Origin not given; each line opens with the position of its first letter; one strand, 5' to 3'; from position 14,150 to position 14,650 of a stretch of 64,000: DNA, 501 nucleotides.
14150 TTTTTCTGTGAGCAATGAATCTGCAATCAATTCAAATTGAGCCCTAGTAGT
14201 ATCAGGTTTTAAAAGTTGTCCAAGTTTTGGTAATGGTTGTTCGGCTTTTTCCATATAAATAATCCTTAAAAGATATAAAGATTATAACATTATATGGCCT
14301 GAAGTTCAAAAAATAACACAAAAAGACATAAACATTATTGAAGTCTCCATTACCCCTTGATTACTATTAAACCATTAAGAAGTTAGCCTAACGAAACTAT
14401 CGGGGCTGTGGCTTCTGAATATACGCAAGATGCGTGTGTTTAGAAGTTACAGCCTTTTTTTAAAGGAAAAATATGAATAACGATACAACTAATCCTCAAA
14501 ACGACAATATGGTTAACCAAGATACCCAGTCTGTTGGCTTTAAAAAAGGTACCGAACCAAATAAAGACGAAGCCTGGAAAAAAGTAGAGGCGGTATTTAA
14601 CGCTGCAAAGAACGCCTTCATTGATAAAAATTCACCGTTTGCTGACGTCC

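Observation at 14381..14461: Second copy of the conserved box and hairpin, upstream of the scaffold and capsid block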

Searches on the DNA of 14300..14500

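Call 30: search_rna_families(source=window, start=14300, end=14500, threshold=evalue, max_evalue=10, show_alignments=3)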
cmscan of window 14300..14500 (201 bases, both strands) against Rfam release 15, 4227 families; matches with E-value up to 10: 10.
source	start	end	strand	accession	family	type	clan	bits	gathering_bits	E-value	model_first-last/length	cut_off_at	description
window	14400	14457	+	RF04157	MIR9486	Gene; miRNA;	-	27.9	100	0.00055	1-119/119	no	MIR9486 microRNA precursor family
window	14323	14480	+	RF02060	STnc410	Gene; sRNA;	-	21.2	50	0.0091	1-158/158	no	Enterobacterial sRNA STnc410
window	14421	14479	+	RF02980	freshwater-2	Cis-reg;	-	17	49.9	1.7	1-84/84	no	freshwater-2 RNA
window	14303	14354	-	RF01301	snoR4a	Gene; snRNA; snoRNA; CD-box;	-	16.7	50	1.8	1-77/77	no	Small nucleolar RNA snoR4a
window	14405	14453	+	RF04007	mir-8489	Gene; miRNA;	-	16.4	99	0.84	18-73/90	no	mir-8489 microRNA precursor family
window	14405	14453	+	RF00639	mir-515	Gene; miRNA;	CL00096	15.2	68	2.2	1-87/87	no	mir-515 microRNA precursor family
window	14404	14497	-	RF02822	Srn266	Gene; sRNA;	-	13.3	63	8.1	1-112/112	no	Streptococcus RNA 266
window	14323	14384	+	RF02677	NsiR4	Gene; sRNA;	-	11.1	40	4.4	1-65/65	no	Nitrogen stress-induced RNA 4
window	14426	14500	-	RF00447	IRES_Kv1_4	Cis-reg; IRES;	-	9.3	100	5.1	182-259/259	5'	Voltage-gated potassium-channel Kv1.4 IRES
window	14307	14382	-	RF02189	ST7-OT4_3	Gene; lncRNA;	-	8.8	50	4.6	237-302/302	no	ST7 overlapping transcript 4 conserved region 3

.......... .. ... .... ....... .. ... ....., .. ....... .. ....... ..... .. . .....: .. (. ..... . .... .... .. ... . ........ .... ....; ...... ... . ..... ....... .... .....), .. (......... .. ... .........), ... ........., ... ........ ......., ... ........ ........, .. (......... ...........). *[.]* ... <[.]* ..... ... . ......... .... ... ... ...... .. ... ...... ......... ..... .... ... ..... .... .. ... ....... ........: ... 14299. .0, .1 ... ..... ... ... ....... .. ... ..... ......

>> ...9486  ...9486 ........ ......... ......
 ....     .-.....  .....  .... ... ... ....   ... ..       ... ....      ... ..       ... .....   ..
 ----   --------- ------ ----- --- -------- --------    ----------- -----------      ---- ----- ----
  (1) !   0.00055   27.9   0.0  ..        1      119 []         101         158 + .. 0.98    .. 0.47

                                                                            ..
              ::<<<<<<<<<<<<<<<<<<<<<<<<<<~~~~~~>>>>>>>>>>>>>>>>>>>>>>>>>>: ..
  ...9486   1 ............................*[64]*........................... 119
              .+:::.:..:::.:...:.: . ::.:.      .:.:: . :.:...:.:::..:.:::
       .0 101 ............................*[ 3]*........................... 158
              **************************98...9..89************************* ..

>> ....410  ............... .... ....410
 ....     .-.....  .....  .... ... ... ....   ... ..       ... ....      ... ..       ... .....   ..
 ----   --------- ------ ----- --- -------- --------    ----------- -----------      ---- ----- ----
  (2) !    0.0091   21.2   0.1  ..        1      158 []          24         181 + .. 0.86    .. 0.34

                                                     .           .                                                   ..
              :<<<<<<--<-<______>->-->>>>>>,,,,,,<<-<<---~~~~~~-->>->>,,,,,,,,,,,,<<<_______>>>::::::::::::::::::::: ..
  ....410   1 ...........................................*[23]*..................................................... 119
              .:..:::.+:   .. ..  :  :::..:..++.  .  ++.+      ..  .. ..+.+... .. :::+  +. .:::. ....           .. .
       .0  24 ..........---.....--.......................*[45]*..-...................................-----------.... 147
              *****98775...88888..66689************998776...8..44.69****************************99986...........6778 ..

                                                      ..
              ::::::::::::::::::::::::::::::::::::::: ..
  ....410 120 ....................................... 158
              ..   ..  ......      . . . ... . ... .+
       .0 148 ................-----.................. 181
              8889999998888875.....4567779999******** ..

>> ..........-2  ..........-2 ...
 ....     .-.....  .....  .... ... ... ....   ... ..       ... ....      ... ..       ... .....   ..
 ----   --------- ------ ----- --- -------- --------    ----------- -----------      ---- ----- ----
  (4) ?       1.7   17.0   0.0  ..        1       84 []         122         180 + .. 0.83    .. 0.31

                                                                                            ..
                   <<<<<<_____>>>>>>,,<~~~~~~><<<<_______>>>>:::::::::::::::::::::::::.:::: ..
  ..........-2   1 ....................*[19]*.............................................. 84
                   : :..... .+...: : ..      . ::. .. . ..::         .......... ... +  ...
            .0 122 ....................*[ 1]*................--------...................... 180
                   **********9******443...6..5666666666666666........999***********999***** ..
